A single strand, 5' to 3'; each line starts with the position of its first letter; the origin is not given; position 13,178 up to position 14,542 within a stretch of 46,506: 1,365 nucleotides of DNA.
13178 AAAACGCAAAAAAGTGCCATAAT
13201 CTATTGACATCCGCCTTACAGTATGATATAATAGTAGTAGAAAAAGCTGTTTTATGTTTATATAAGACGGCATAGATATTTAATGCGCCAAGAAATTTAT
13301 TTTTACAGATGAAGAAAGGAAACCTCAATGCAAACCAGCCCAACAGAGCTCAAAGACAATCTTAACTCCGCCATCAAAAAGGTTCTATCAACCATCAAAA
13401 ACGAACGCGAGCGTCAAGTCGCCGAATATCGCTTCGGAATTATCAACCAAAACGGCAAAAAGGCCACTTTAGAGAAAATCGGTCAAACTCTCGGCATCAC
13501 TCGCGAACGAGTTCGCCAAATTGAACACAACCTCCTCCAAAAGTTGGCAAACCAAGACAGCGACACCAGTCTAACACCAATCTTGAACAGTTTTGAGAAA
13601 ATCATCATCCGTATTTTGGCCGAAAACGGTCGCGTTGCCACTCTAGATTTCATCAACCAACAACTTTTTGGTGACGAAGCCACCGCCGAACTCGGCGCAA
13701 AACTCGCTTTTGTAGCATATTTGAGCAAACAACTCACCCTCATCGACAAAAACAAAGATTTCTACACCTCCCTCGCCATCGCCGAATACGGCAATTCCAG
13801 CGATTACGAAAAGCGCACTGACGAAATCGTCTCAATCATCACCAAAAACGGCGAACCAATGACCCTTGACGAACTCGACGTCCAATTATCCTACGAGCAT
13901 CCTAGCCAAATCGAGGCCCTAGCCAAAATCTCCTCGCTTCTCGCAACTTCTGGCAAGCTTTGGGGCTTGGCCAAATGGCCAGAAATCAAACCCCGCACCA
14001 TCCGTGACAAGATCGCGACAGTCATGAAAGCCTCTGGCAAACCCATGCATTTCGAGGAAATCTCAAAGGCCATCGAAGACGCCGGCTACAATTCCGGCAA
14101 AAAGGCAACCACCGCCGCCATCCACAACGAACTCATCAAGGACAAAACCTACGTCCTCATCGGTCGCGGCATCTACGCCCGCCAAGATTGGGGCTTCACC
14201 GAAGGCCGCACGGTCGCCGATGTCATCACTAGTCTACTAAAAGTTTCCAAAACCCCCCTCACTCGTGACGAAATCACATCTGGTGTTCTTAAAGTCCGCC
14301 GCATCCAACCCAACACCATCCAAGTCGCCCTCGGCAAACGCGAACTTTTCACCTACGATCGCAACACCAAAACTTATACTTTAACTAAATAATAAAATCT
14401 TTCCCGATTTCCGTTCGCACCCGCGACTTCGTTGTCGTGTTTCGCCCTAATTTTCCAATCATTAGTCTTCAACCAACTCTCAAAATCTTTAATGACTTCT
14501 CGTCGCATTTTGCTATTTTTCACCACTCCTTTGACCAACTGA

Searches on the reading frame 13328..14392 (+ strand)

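Call 36: search_protein_families(library=pfam, proteins=[window:13328-14392:+], max_evalue=0.01)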
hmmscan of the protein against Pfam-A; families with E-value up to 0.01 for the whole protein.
window:13328-14392:+ (354 aa): 7 families
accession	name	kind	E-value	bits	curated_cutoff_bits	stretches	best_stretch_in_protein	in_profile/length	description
PF04545.22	Sigma70_r4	-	3e-13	49.5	24.1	1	25-73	6-48/50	Sigma-70, region 4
PF05066.19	HARE-HTH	-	6.6e-07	30.1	25.9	1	224-269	2-52/71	HB1, ASXL, restriction endonuclease HTH domain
PF16007.11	DUF4777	-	9.1e-06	26.2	34.4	0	297-328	6-37/66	Domain of unknown function (DUF4777)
PF08339.15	RTX_C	-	0.0017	19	30.2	0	37-94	55-112/132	RTX C-terminal domain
PF23159.1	WH_Rok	-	0.0044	17.6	27.6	0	226-254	2-31/58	Repressor Rok winged helix domain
PF02186.21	TFIIE_beta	-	0.0055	17.4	28.1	0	167-198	8-43/66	TFIIE beta subunit core domain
PF01424.28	R3H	-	0.0071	16.8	26.8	0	61-103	2-43/60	R3H domain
